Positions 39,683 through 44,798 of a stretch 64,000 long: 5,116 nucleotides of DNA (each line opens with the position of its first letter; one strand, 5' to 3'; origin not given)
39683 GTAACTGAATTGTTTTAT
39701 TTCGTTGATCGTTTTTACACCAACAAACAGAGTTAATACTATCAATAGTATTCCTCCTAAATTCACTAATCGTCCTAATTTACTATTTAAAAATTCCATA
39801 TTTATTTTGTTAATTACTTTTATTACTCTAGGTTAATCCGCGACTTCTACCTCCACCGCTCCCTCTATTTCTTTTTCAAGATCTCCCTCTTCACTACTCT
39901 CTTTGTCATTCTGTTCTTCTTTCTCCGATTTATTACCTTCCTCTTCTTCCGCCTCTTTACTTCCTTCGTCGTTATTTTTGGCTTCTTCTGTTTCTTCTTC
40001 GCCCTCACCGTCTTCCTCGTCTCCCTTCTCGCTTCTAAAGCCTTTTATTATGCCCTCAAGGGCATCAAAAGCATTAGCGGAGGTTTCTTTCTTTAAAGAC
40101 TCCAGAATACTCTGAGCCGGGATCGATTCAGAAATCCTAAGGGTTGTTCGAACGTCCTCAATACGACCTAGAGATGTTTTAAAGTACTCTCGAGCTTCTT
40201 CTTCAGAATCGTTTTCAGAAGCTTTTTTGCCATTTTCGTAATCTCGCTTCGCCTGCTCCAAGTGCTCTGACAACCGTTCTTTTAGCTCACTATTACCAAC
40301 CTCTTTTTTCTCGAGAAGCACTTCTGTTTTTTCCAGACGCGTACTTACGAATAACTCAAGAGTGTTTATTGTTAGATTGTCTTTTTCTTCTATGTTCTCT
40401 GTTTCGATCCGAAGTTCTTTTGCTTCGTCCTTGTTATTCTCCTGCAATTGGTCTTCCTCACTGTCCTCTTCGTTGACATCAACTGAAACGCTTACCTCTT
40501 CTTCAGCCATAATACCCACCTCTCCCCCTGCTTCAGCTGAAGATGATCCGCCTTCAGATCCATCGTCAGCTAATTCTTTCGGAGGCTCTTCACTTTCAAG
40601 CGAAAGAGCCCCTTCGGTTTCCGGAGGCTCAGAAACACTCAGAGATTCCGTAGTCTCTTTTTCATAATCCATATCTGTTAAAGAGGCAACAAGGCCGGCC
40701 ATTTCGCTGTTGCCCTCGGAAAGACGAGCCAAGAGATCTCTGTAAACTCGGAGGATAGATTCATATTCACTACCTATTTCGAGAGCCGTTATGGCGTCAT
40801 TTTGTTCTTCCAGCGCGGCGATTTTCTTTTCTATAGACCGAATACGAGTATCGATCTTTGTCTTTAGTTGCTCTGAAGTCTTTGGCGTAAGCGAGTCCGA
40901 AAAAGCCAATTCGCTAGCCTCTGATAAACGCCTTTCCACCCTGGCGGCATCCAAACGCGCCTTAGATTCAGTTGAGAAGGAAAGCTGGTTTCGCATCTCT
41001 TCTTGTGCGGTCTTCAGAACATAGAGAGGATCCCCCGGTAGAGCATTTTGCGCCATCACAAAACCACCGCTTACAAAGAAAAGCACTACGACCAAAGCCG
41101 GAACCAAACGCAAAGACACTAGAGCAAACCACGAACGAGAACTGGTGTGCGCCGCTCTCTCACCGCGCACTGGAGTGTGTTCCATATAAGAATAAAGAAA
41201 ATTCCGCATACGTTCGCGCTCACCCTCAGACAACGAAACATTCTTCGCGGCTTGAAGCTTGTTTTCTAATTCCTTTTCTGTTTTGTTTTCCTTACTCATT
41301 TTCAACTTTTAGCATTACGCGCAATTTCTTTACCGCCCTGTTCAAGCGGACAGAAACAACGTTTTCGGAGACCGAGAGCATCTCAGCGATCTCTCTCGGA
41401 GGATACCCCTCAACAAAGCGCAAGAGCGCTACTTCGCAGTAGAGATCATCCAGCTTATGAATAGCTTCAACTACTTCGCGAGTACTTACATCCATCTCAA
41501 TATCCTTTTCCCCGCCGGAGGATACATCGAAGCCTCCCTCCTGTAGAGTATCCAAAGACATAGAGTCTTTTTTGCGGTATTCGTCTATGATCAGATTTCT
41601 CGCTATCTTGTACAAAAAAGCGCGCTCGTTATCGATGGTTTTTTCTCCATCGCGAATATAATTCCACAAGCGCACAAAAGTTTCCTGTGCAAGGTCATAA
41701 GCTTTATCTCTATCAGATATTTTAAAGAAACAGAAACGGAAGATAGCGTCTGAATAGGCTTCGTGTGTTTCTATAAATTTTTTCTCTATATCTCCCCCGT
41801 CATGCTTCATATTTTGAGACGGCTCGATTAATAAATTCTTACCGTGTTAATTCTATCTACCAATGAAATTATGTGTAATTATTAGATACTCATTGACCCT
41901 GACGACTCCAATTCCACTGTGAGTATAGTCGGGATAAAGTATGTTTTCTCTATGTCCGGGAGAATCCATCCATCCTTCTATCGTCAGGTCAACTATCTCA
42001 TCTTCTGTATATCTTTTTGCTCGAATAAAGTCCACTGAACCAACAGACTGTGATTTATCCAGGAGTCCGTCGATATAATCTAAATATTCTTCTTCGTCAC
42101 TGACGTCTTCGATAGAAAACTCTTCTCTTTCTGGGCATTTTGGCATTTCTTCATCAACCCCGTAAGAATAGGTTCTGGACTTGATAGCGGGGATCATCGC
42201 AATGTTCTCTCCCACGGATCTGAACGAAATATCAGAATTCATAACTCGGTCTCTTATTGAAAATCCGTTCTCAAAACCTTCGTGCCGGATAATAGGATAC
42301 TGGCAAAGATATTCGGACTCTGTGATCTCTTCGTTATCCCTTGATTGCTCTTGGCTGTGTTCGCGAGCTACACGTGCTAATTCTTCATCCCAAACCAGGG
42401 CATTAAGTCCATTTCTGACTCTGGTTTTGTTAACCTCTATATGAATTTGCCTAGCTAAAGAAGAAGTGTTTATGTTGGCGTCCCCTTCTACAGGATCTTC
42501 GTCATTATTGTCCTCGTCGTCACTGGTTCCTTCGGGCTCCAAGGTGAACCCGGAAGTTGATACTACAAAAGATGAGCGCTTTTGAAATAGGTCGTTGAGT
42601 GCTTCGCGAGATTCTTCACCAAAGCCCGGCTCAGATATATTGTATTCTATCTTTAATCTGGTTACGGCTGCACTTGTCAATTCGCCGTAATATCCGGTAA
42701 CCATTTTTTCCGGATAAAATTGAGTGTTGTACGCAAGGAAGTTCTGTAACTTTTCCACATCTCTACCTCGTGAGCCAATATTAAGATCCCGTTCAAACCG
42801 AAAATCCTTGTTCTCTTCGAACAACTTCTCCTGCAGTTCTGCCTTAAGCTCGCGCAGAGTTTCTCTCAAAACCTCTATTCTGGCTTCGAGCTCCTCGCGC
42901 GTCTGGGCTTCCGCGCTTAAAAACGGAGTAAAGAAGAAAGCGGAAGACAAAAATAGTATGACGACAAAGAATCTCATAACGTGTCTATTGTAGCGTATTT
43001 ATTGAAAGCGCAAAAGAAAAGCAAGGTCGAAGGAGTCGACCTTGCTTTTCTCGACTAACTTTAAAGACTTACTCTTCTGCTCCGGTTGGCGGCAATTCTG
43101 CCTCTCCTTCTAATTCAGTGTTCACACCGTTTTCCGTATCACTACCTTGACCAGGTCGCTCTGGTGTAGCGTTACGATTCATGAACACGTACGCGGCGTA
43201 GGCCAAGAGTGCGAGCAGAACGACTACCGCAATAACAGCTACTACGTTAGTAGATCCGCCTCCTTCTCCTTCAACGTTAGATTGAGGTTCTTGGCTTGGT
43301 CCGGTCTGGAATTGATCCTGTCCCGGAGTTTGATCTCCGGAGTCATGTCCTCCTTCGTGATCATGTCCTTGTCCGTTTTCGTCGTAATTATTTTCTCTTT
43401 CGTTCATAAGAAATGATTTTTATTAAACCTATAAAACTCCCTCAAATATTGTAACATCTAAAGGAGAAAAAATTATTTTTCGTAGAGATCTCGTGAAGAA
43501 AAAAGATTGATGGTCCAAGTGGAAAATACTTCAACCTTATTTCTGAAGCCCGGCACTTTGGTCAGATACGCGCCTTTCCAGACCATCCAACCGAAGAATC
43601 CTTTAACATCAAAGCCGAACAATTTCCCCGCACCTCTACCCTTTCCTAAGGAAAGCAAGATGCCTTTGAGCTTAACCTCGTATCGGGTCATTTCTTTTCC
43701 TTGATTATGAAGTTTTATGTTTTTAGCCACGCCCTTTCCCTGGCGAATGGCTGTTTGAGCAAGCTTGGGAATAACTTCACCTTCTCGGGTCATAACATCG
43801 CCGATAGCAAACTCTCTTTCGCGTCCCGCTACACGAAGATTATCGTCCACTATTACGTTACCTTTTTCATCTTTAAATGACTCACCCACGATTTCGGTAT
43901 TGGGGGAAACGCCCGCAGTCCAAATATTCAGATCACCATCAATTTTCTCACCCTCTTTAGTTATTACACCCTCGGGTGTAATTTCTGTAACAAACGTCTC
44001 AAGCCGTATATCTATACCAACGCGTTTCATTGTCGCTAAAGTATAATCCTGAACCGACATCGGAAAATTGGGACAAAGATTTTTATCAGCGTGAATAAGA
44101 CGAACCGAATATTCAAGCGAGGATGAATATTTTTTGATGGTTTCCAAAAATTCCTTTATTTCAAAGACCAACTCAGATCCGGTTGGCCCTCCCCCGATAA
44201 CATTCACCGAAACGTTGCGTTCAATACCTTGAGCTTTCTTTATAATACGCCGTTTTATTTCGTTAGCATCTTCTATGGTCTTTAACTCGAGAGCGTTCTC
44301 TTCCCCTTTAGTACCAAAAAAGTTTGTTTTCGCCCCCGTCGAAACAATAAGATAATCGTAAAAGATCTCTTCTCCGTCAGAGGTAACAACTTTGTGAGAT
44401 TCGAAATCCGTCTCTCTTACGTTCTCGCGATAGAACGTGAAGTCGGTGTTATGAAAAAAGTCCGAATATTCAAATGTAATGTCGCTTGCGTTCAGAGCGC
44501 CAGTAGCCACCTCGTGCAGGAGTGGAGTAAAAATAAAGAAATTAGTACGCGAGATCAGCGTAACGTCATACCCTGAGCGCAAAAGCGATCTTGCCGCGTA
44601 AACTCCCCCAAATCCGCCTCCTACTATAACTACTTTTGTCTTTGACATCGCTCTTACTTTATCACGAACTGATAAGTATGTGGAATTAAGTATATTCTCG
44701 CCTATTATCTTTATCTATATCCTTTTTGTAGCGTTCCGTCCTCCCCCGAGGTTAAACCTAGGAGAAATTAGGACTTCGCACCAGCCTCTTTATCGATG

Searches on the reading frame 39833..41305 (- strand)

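Call 26: search_protein_families(library=pfam, proteins=[window:39833-41305:-], max_evalue=0.0001)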
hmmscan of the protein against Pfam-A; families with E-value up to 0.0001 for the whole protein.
window:39833-41305:- (490 aa): 1 family
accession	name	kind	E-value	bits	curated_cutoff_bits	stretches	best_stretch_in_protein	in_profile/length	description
PF18915.5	DUF5667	-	6.1e-09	36.6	27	1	88-175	2-89/99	Domain of unknown function (DUF5667)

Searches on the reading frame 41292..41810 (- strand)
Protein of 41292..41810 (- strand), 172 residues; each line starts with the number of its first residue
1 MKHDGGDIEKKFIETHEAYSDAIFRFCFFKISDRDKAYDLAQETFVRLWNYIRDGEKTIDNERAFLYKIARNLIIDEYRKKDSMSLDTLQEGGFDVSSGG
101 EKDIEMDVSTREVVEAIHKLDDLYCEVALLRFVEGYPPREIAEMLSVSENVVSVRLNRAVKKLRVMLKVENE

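Call 26: search_protein_families(library=pfam, proteins=[window:41292-41810:-], max_evalue=0.0001)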
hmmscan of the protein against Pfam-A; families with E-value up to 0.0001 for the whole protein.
window:41292-41810:- (172 aa): 3 families
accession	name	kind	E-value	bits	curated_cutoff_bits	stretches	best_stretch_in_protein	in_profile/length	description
PF04542.20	Sigma70_r2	-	4.4e-12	46.1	24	1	17-82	3-69/71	Sigma-70 region 2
PF08281.18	Sigma70_r4_2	-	2.8e-10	40.1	25.7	1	111-163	2-54/54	Sigma-70, region 4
PF04545.22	Sigma70_r4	-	8.6e-08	32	24.1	1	116-164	1-49/50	Sigma-70, region 4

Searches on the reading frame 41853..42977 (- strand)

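Call 26: search_protein_families(library=pfam, proteins=[window:41853-42977:-], max_evalue=0.0001)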
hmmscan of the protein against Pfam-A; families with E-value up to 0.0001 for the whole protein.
window:41853-42977:- (374 aa): 1 family
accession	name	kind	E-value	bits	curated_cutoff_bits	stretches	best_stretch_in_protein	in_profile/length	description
PF00188.32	CAP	-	7.5e-15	56.2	21.1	2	324-362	63-106/117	Cysteine-rich secretory protein family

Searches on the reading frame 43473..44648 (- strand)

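Call 26: search_protein_families(library=pfam, proteins=[window:43473-44648:-], max_evalue=0.0001)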
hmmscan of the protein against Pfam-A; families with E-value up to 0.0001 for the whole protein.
window:43473-44648:- (391 aa): 9 families
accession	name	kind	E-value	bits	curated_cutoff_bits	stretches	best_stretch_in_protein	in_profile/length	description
PF07992.20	Pyr_redox_2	-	1.1e-50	173.2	26.1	1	5-304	2-291/291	Pyridine nucleotide-disulphide oxidoreductase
PF00070.33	Pyr_redox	-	3.7e-12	47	22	0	148-227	2-70/82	Pyridine nucleotide-disulphide oxidoreductase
PF01266.30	DAO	-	8.8e-07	29.2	27.9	0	5-35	1-31/353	FAD dependent oxidoreductase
PF01134.28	GIDA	-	1.7e-05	24.5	22.1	0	5-35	1-29/391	Glucose inhibited division protein A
PF13738.12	Pyr_redox_3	-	2e-05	24.5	30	0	2-36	163-197/305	Pyridine nucleotide-disulphide oxidoreductase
PF12831.13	FAD_oxidored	-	3.3e-05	23.8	27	1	6-37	2-33/416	FAD dependent oxidoreductase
PF13450.12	NAD_binding_8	-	3.7e-05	24.4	21.9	0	8-35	1-28/68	NAD(P)-binding Rossmann-like domain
PF01494.25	FAD_binding_3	-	3.7e-05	23.5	22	0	3-36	1-34/349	FAD binding domain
PF22366.1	NDH2_C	-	4.3e-05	24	27.7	1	329-387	3-62/62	NDH2 C-terminal domain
